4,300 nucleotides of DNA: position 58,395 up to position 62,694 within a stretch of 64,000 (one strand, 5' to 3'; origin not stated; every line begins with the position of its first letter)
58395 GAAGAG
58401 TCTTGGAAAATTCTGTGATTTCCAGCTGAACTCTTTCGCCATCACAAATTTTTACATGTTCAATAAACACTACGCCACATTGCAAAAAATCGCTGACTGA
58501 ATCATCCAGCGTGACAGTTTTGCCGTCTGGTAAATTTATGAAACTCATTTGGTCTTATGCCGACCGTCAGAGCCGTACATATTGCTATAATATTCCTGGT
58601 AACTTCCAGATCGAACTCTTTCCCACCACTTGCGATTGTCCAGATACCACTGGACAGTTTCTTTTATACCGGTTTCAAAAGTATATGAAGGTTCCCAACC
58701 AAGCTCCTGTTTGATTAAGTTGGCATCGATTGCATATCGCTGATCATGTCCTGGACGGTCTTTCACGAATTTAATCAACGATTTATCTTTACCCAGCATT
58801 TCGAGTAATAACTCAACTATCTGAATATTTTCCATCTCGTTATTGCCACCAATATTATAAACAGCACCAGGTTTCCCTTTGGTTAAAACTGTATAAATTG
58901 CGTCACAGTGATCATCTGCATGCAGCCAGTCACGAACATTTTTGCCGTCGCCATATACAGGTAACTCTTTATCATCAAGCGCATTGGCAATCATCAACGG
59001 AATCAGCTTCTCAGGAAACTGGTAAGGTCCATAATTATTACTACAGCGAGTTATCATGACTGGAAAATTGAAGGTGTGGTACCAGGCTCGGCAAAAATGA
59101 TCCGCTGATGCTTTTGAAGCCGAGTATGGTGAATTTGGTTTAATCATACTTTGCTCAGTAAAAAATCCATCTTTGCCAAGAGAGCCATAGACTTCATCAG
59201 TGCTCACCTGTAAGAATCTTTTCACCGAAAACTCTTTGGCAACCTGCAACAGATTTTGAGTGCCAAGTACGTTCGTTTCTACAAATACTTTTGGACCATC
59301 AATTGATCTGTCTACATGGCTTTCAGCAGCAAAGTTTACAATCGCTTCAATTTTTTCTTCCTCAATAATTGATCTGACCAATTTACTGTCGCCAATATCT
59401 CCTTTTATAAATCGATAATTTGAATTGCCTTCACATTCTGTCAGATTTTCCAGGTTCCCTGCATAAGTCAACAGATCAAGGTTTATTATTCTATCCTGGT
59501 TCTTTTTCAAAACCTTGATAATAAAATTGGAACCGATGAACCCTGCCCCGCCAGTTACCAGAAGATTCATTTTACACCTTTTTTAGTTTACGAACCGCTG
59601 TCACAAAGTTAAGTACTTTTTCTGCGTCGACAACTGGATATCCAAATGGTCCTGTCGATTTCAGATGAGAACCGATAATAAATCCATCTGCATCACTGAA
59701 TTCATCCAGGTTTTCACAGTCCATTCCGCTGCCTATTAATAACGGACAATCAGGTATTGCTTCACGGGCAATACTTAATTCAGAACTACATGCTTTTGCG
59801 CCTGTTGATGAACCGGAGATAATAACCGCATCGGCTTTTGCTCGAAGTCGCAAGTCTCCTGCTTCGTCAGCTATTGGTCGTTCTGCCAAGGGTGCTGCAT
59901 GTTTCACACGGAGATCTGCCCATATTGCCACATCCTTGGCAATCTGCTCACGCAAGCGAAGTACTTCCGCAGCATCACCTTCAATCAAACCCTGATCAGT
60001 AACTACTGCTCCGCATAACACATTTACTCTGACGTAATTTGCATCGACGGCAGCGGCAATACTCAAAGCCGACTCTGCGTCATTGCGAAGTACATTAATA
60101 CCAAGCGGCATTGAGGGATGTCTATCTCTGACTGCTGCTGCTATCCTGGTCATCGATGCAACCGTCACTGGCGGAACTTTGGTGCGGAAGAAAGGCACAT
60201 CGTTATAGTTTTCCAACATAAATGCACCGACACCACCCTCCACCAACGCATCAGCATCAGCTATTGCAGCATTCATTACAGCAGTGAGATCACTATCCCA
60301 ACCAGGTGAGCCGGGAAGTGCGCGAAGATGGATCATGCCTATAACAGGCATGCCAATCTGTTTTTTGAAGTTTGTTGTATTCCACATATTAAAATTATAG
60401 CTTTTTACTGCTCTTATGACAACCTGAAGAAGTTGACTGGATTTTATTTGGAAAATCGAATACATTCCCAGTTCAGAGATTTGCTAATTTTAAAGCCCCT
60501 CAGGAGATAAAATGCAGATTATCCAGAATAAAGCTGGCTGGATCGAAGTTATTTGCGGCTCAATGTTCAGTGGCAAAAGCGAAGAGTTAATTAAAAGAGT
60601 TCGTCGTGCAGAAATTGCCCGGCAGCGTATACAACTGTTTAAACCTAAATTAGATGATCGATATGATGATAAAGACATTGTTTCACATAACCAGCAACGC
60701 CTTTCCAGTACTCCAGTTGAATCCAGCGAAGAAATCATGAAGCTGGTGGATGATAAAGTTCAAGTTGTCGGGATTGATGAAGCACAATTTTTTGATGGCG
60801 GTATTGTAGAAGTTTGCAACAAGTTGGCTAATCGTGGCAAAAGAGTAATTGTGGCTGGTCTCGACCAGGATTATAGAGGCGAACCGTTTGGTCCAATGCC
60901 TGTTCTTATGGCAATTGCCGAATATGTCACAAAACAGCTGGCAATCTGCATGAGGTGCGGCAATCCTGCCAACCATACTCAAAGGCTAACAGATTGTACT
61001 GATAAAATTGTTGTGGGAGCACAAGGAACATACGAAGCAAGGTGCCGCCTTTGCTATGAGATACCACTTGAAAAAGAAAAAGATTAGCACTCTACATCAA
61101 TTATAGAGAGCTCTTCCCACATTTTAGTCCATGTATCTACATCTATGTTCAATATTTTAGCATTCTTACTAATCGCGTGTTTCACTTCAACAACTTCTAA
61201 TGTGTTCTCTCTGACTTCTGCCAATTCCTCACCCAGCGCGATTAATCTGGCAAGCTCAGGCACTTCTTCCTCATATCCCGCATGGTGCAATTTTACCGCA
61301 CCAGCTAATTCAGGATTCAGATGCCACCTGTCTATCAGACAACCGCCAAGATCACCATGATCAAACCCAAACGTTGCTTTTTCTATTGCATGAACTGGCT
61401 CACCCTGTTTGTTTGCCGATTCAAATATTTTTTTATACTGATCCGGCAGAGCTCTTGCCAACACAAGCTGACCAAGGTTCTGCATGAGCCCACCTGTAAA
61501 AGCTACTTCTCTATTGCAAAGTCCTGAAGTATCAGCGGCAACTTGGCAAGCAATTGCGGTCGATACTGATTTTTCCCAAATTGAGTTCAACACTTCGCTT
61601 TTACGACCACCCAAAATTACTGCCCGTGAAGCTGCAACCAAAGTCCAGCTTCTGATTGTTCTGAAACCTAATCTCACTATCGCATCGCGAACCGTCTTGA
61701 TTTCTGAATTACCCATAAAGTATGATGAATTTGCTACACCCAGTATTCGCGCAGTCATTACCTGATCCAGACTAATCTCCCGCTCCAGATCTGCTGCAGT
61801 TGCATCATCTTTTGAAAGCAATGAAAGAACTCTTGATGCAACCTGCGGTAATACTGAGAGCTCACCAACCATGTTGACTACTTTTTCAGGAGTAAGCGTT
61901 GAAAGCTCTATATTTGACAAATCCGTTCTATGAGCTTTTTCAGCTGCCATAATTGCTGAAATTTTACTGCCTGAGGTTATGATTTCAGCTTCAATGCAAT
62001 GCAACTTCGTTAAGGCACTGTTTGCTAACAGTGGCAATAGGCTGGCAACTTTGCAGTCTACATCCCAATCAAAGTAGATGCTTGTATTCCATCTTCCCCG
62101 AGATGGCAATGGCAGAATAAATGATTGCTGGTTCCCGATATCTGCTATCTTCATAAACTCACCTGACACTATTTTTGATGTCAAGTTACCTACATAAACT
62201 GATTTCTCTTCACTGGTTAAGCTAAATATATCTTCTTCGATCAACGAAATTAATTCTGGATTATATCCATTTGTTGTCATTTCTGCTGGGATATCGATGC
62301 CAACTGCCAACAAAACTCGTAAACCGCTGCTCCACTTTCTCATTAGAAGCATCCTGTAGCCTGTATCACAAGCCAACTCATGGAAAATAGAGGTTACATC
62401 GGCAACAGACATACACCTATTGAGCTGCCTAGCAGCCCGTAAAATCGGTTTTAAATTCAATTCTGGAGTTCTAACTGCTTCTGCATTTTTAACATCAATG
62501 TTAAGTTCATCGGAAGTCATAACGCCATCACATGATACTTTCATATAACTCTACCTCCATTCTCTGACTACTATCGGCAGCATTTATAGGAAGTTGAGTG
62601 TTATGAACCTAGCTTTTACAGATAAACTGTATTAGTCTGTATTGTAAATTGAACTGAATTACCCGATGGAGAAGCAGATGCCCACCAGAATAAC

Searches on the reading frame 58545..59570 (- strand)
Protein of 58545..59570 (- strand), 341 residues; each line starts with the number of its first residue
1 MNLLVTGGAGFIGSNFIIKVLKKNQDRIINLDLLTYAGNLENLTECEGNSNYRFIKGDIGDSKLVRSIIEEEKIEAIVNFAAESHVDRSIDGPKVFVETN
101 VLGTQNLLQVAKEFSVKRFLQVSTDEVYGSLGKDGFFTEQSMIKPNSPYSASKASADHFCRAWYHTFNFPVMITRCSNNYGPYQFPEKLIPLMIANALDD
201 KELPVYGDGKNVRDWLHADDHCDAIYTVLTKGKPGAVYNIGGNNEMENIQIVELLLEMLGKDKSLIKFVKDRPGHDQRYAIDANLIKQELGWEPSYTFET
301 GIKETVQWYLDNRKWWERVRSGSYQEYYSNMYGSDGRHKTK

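Call 37: search_protein_families(library=pfam, proteins=[window:58545-59570:-], max_evalue=0.000001)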
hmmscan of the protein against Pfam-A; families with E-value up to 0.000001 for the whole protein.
window:58545-59570:- (341 aa): 7 families
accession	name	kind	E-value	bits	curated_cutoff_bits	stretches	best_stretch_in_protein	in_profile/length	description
PF16363.11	GDP_Man_Dehyd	-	1e-90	305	27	1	4-305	1-332/332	GDP-mannose 4,6 dehydratase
PF01370.27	Epimerase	-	4.8e-68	229.6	20.9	1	4-241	2-240/240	NAD dependent epimerase/dehydratase family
PF02719.21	Polysacc_synt_2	-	5.4e-19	68.9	20.2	1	3-127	1-131/293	Polysaccharide biosynthesis protein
PF01073.25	3Beta_HSD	-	6.7e-17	61.9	22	1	4-220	1-220/280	3-beta hydroxysteroid dehydrogenase/isomerase family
PF04321.23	RmlD_sub_bind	-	1.6e-16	60.7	27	1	1-269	1-241/287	RmlD substrate binding domain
PF07993.18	NAD_binding_4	-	1.2e-14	54.5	20.1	1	5-178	1-206/258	Male sterility protein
PF13460.12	NAD_binding_10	-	8.1e-08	32.8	27.2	1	7-161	1-132/184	NAD(P)H-binding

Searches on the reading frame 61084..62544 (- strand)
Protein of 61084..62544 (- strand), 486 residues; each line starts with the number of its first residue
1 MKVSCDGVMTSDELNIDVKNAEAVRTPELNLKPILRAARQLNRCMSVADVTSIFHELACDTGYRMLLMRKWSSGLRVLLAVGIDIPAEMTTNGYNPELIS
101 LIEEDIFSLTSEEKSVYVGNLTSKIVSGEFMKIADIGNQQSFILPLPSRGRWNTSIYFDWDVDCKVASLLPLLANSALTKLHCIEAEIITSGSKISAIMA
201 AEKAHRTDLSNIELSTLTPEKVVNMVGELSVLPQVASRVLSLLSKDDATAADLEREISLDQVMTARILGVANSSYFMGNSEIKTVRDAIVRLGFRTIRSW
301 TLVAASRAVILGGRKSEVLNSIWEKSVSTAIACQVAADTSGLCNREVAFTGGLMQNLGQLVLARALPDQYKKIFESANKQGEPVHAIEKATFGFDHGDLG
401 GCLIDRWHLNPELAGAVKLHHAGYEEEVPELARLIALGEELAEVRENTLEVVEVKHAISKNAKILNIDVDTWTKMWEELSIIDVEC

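Call 37: search_protein_families(library=pfam, proteins=[window:61084-62544:-], max_evalue=0.000001)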
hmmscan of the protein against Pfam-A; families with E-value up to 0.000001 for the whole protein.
window:61084-62544:- (486 aa): 1 family
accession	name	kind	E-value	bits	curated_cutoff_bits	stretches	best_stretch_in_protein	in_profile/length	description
PF08668.18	HDOD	-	7.4e-48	163.1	22.9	1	230-422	2-195/196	HDOD domain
